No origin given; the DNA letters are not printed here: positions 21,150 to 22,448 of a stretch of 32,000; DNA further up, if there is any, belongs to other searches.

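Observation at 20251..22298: Rieske non-heme-iron oxygenase translationally coupled to an adenine deaminase inside a purine-uptake locus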

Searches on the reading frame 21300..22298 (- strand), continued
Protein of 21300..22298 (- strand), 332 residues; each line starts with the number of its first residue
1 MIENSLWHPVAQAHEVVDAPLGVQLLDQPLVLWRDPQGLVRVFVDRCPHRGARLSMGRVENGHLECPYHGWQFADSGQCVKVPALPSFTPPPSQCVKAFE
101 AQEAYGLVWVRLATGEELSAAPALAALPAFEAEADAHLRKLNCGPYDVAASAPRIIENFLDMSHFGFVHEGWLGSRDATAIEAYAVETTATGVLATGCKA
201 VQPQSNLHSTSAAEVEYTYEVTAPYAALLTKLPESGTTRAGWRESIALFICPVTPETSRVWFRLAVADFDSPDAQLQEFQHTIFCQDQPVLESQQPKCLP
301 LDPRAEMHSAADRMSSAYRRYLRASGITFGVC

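Call 37: search_protein_families(library=pfam, proteins=[L042:1676-3013:+, L042:3013-3711:+, L042:3899-4891:+, L042:5737-8241:+, L042:8234-8734:+, L042:10987-11967:+, L042:11918-12277:+, L042:12293-13534:+, L042:13600-14319:-, L042:14495-16264:+])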
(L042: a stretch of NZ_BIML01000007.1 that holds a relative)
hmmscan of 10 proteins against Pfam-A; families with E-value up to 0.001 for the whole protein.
L042:1676-3013:+ (445 aa): 2 families
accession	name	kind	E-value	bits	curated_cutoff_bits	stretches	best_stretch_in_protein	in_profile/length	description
PF01979.26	Amidohydro_1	-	6.4e-78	262.8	25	1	56-415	1-345/345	Amidohydrolase family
PF07969.17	Amidohydro_3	-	9.4e-22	78.6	29.7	2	214-415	275-471/472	Amidohydrolase family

L042:3013-3711:+ (232 aa): 1 family
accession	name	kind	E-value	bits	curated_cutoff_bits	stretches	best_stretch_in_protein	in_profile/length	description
PF12804.13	NTP_transf_3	-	5.8e-31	108.3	27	1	22-193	1-156/160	MobA-like NTP transferase domain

L042:3899-4891:+ (330 aa): 2 families
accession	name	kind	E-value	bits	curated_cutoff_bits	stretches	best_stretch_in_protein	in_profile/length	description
PF13478.12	XdhC_C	-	9.2e-30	104.2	29.7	1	176-313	1-125/125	XdhC Rossmann domain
PF02625.21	XdhC_CoxI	-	1.9e-17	63.4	24.3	1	14-77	4-67/68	XdhC and CoxI family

L042:5737-8241:+ (834 aa): 3 families
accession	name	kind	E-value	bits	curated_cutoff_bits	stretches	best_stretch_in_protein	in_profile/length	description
PF02738.23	MoCoBD_1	-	4.2e-80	268.8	27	1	198-435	7-244/244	Molybdopterin cofactor-binding domain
PF20256.3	MoCoBD_2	-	1.1e-58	199.5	27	1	476-760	21-283/283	Molybdopterin cofactor-binding domain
PF01315.27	Ald_Xan_dh_C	-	6.8e-30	104.1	31.3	1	72-178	1-110/110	Aldehyde oxidase and xanthine dehydrogenase, a/b hammerhead domain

L042:8234-8734:+ (166 aa): 3 families
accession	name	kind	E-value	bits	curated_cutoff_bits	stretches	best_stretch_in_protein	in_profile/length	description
PF01799.25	Fer2_2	-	3.9e-29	101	30.3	1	78-155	1-74/75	[2Fe-2S] binding domain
PF00111.32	Fer2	-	2.4e-07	31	21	1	11-60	2-52/77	2Fe-2S iron-sulfur cluster binding domain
PF13085.11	Fer2_3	-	0.00014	22.2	27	1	42-81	50-88/107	2Fe-2S iron-sulfur cluster binding domain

L042:10987-11967:+ (326 aa): 1 family
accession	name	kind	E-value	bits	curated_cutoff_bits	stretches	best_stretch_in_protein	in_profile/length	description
PF01014.23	Uricase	-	3.4e-33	115.4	25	2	165-300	2-138/140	Uricase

L042:11918-12277:+ (119 aa): 1 family
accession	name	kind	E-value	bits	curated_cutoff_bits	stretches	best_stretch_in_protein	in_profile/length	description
PF00576.27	Transthyretin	-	2.1e-29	102.7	25.3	1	6-118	1-109/109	HIUase/Transthyretin family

L042:12293-13534:+ (413 aa): 2 families
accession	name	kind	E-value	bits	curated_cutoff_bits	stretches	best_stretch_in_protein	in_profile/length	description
PF01546.33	Peptidase_M20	-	2.8e-24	86.6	24.6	1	80-407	2-205/206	Peptidase family M20/M25/M40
PF04389.22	Peptidase_M28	-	7.1e-10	39.4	21.3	1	63-130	1-68/193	Peptidase family M28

L042:13600-14319:- (239 aa): 11 families
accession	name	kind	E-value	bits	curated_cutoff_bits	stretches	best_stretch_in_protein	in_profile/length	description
PF08241.18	Methyltransf_11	-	1.4e-19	71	21.2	1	50-155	1-95/95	Methyltransferase domain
PF13649.12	Methyltransf_25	-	6.8e-19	68.8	27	1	49-151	1-97/97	Methyltransferase domain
PF13847.12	Methyltransf_31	-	3.1e-15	56.6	27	1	45-156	3-110/145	Methyltransferase domain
PF08242.18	Methyltransf_12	-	4.1e-13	50.3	30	1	50-153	1-98/98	Methyltransferase domain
PF01209.24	Ubie_methyltran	-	7.1e-12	45.6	20.1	1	45-159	47-155/233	ubiE/COQ5 methyltransferase family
PF01728.25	FtsJ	-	1.2e-06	29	24.1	1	45-155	21-137/181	FtsJ-like methyltransferase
PF13489.12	Methyltransf_23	-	7.7e-06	26.2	27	1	34-155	9-116/164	Methyltransferase domain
PF00398.26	RrnaAD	-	2.1e-05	24.2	24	1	43-89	28-74/263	Ribosomal RNA adenine dimethylase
PF05175.20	MTS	-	3.9e-05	23.8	23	1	48-155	34-138/170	Methyltransferase small domain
PF03848.20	TehB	-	6.8e-05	22.8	20.4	1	47-170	32-146/193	Tellurite resistance protein TehB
PF05891.18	Methyltransf_PK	-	0.00097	19.2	27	0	49-160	59-164/218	AdoMet dependent proline di-methyltransferase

L042:14495-16264:+ (589 aa): 1 family
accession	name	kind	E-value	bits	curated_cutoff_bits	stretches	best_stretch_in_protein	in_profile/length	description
PF01757.29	Acyl_transf_3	-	1.8e-21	77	31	1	4-346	2-323/326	Acyltransferase domain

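Call 38: search_protein_families(library=pfam, proteins=[L048:7138-7995:+, L048:7977-8837:+, L048:8858-9880:+, L048:11049-11402:-, L048:11416-12870:-, L048:12916-13482:-, L048:13609-15204:-, L048:15396-16652:+, L048:16668-17894:+, L048:5791-6372:+])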
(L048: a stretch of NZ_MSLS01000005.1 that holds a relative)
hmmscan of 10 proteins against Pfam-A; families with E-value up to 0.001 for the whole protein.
L048:7138-7995:+ (285 aa): 2 families
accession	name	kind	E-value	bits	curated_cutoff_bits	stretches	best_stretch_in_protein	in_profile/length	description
PF00005.33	ABC_tran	-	2e-32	113.1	25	1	45-187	2-137/137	ABC transporter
PF13304.12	AAA_21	-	0.0004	21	27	0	156-220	235-301/304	AAA domain, putative AbiEii toxin, Type IV TA system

L048:7977-8837:+ (286 aa): 1 family
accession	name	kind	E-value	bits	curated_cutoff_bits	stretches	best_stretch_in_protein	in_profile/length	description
PF00528.27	BPD_transp_1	-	7.4e-29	101.2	26.4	1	100-272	1-181/184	Binding-protein-dependent transport system inner membrane component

L048:8858-9880:+ (340 aa): 1 family
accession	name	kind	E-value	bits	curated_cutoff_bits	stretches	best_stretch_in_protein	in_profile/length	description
PF09084.16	NMT1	-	2.7e-35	122.7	20.5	1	59-257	2-209/216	NMT1/THI5 like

L048:11049-11402:- (117 aa): 2 families
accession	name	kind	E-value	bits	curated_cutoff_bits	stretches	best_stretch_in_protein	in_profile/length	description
PF00576.27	Transthyretin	-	1.7e-37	128.8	25.3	1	4-116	1-109/109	HIUase/Transthyretin family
PF24695.1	PITM1-3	-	0.00046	20.8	27.7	1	20-63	37-81/98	PITM 1-3, beta-sandwich domain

L048:11416-12870:- (484 aa): 6 families
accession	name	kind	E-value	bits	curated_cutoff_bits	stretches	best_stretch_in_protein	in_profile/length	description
PF13738.12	Pyr_redox_3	-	1.1e-14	54.9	30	1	39-271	1-215/305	Pyridine nucleotide-disulphide oxidoreductase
PF13454.12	NAD_binding_9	-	7.4e-14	52.4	21.8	1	39-184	1-154/155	FAD-NAD(P)-binding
PF07992.20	Pyr_redox_2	-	2e-09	37.7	26.1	1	36-255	1-177/291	Pyridine nucleotide-disulphide oxidoreductase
PF13434.12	Lys_Orn_oxgnase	-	1e-08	35.2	21.3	1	121-287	91-260/339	L-lysine 6-monooxygenase/L-ornithine 5-monooxygenase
PF01266.30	DAO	-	6.8e-07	29.6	27.9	1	37-114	1-81/353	FAD dependent oxidoreductase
PF03486.20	HI0933_like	-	0.00031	20.7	50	0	37-69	2-33/244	HI0933-like protein Rossmann domain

L048:12916-13482:- (188 aa): 1 family
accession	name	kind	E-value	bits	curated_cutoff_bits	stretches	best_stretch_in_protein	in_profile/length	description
PF09349.15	OHCU_decarbox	-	1.3e-44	152.9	24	1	28-180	1-155/155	OHCU decarboxylase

L048:13609-15204:- (531 aa): 3 families
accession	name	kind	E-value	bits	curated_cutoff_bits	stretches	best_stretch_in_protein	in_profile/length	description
PF07905.16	PucR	-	8.7e-35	120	33.5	1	8-127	1-118/118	Purine catabolism regulatory protein-like family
PF13556.12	HTH_30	-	1.6e-22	79.5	27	1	468-526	1-59/59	PucR C-terminal helix-turn-helix domain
PF17853.6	GGDEF_2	-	1.9e-09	38.2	24.5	1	288-414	4-114/116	GGDEF-like domain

L048:15396-16652:+ (418 aa): 3 families
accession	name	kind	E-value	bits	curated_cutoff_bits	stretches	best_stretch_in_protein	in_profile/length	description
PF01546.33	Peptidase_M20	-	1.1e-20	74.9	24.6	1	87-414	2-205/206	Peptidase family M20/M25/M40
PF07687.19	M20_dimer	-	5.2e-05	23.6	21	1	221-307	5-91/107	Peptidase dimerisation domain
PF04389.22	Peptidase_M28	-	0.00019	21.6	21.3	1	70-160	1-96/193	Peptidase family M28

L048:16668-17894:+ (408 aa): 1 family
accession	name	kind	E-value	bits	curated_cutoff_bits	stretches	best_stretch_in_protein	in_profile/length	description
PF00266.25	Aminotran_5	-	8.1e-20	71.6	21.5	1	37-351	37-337/371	Aminotransferase class-V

L048:5791-6372:+ (193 aa): 1 family
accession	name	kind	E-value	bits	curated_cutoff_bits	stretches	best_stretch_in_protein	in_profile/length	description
PF02417.20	Chromate_transp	-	1e-42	146.5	28.6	1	6-174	2-165/166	Chromate transporter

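Call 40: search_dna_similar(query=window:21300-22298:-, collection=plasmids, mode=protein, max_rows=40, rows=spread)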
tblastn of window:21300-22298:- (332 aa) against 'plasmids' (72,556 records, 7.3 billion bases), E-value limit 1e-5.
Records with a match: 914; places in all: 1272; records where one place covers at least 80% of the query: 570.
Best place of each record, by identity: <60% 914.
By first word of the organism name: Rhizobium 159; Ralstonia 136; Sinorhizobium 76; Acinetobacter 54; Rhodococcus 28; Sphingobium 27; Novosphingobium 22; Burkholderia 22; Paraburkholderia 18; Streptomyces 18; and 108 more.
By predicted mobility (MOB-suite, as given by PLSDB): non-mobilizable 461; conjugative 252; mobilizable 201.
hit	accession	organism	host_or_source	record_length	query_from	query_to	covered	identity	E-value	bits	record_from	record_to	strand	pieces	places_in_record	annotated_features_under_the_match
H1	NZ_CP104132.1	Sinorhizobium sp. K101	Phaseolus vulgaris,cell ...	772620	7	332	98%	40.2%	6e-40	238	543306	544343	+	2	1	aromatic ring-hydroxylating dioxygenase subunit alpha | Rieske 2Fe-2S domain-containing protein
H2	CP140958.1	Sinorhizobium meliloti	Medicago lupulina,whole organism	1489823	4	332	99%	39.2%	3e-40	239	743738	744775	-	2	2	aromatic ring-hydroxylating dioxygenase subunit alpha | Rieske 2Fe-2S domain-containing protein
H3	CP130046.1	Sinorhizobium meliloti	Medicago,Cell culture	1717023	4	332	99%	39.1%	3e-40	238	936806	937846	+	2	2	aromatic ring-hydroxylating dioxygenase subunit alpha | Rieske (2Fe-2S) protein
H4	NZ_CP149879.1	Sinorhizobium medicae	Medicago sativa,Cell Culture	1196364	4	331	99%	38.3%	3e-41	241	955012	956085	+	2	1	record has no annotation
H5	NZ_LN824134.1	Klebsiella pneumoniae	Homo sapiens,urine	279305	4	330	98%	35.4%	7e-31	213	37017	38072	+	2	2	aromatic ring-hydroxylating dioxygenase subunit alpha | Rieske 2Fe-2S domain-containing protein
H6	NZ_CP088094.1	Rhizobium laguerreae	cell culture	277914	4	330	91%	37.5%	1e-27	208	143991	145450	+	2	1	aromatic ring-hydroxylating dioxygenase subunit alpha | Rieske 2Fe-2S domain-containing protein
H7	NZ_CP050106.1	Rhizobium leguminosarum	Trifolium repens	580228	4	330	91%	37.2%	1e-27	207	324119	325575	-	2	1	aromatic ring-hydroxylating dioxygenase subunit alpha | Rieske 2Fe-2S domain-containing protein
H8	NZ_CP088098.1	Rhizobium sp. SU303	cell culture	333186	4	330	91%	37.2%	3e-27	206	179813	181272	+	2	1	aromatic ring-hydroxylating dioxygenase subunit alpha | Rieske 2Fe-2S domain-containing protein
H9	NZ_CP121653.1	Rhizobium sp. CB3171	Calliandra calothyrsus,cell culture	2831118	29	330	83%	40.6%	2e-29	210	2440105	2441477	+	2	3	record has no annotation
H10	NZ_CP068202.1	Acinetobacter johnsonii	-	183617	7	328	97%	33.9%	3e-41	160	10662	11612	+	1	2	aromatic ring-hydroxylating dioxygenase subunit alpha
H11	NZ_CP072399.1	Acinetobacter baumannii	Homo sapiens,Respiratory specimen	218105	7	328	97%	33.9%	5e-41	159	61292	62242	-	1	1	aromatic ring-hydroxylating dioxygenase subunit alpha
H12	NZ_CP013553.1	Rhizobium phaseoli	Phaseolus vulgaris,Whole ...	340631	30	330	82%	39.3%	1e-26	198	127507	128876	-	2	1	aromatic ring-hydroxylating dioxygenase subunit alpha | Rieske 2Fe-2S domain-containing protein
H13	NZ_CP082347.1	Pantoea dispersa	water,drinking water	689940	7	327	97%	31.7%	1e-35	144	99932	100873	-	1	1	hpxD: molybdenum cofactor-independent xanthine hydroxylase subunit HpxD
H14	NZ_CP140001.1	Novosphingobium capsulatum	-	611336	7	305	90%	28.3%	3e-14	81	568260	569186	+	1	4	aromatic ring-hydroxylating dioxygenase subunit alpha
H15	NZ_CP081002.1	Sphingobium sp. V4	cell culture,soil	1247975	4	323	96%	25.2%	1e-14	82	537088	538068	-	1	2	record has no annotation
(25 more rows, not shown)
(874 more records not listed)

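Call 41: get_annotated_region(hit=H13, flank=9000)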
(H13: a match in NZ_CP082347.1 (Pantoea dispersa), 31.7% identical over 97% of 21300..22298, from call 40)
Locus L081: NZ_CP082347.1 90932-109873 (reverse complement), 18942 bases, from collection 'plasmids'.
description: Pantoea dispersa strain Lsch plasmid unnamed, complete sequence
organism: Pantoea dispersa (NCBI taxid 59814)
taxonomy: Bacteria; Pseudomonadota; Gammaproteobacteria; Enterobacterales; Erwiniaceae; Pantoea; Pantoea dispersa
host: -; source: water,drinking water; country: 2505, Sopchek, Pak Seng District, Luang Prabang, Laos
typing (MOB-suite, as given by PLSDB): non-mobilizable; replicon rep_cluster_1232
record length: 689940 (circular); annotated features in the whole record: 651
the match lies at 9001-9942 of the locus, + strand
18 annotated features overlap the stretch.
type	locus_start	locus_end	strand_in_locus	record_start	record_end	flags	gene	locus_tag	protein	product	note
CDS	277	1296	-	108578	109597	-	-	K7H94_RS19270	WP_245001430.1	alpha/beta hydrolase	-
CDS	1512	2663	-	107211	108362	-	-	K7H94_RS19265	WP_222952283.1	MFS transporter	-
CDS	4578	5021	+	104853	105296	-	-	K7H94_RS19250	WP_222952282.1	phage integrase Arm DNA-binding domain-containing protein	GO:0015074 - DNA integration [Evidence IEA]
CDS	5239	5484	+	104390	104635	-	-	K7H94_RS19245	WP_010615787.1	ParD-like family protein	-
CDS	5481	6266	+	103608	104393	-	map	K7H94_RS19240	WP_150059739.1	type I methionyl aminopeptidase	GO:0036211 - protein modification process [Evidence IEA]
CDS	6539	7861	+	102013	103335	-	-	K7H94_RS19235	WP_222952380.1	MFS transporter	GO:0055085 - transmembrane transport [Evidence IEA]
CDS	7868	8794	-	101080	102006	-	-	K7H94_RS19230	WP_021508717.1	LysR family transcriptional regulator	GO:0006355 - regulation of DNA-templated transcription [Evidence IEA]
CDS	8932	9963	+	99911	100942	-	hpxD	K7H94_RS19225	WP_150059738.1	molybdenum cofactor-independent xanthine hydroxylase subunit HpxD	-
CDS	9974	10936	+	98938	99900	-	-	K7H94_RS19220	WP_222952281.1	PDR/VanB family oxidoreductase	-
CDS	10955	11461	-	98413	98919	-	-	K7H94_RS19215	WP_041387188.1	DUF892 family protein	-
CDS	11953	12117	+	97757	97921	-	-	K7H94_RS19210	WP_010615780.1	general stress protein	GO:0006950 - response to stress [Evidence IEA]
CDS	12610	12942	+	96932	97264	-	-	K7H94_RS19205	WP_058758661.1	four-helix bundle copper-binding protein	-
CDS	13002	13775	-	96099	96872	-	-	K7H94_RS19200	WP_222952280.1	SDR family oxidoreductase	-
CDS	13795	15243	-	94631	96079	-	-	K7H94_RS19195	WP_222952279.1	acyl-CoA reductase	GO:0008218 - bioluminescence [Evidence IEA]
CDS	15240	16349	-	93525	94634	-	-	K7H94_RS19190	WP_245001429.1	long-chain fatty acid--CoA ligase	-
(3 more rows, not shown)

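Call 42: get_annotated_region(hit=H10, flank=8000)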
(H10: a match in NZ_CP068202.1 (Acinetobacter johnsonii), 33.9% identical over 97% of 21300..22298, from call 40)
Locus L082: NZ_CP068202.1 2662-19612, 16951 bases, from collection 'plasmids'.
description: Acinetobacter johnsonii strain FDAARGOS_1092 plasmid unnamed1, complete sequence
organism: Acinetobacter johnsonii (NCBI taxid 40214)
taxonomy: Bacteria; Pseudomonadota; Gammaproteobacteria; Moraxellales; Moraxellaceae; Acinetobacter; Acinetobacter johnsonii
host: -; source: -; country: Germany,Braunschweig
typing (MOB-suite, as given by PLSDB): mobilizable; replicon rep_cluster_1656; relaxase MOBP,MOBP
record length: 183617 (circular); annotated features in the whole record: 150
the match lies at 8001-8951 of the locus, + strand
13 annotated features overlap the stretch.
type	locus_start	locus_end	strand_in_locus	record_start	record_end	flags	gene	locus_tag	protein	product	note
CDS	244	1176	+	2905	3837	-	-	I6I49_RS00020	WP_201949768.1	LysR family transcriptional regulator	-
CDS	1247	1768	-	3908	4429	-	-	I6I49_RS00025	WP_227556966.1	BMP family ABC transporter substrate-binding protein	-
CDS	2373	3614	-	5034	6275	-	ltrA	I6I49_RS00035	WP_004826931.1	group II intron reverse transcriptase/maturase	GO:0000373 - Group II intron splicing [Evidence IEA]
CDS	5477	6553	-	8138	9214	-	-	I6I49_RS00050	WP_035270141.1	hypothetical protein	-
CDS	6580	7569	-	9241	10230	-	-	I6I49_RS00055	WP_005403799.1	2-oxoglutarate and iron-dependent oxygenase domain-containing protein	-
CDS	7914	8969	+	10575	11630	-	-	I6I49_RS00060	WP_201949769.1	aromatic ring-hydroxylating dioxygenase subunit alpha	-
CDS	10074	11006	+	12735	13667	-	-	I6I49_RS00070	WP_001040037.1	IS5-like element ISAha2 family transposase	GO:0006313 - DNA transposition [Evidence IEA]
CDS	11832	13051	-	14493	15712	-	-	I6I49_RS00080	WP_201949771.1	IS3 family transposase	-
CDS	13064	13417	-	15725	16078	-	-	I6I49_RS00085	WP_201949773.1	hypothetical protein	-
CDS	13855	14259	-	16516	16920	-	-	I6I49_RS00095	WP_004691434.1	transposase family protein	-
CDS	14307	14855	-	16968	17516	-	-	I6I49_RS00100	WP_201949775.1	hypothetical protein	-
CDS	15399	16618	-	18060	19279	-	-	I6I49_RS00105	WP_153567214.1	IS3 family transposase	-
CDS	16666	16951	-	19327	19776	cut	-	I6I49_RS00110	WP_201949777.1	hypothetical protein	-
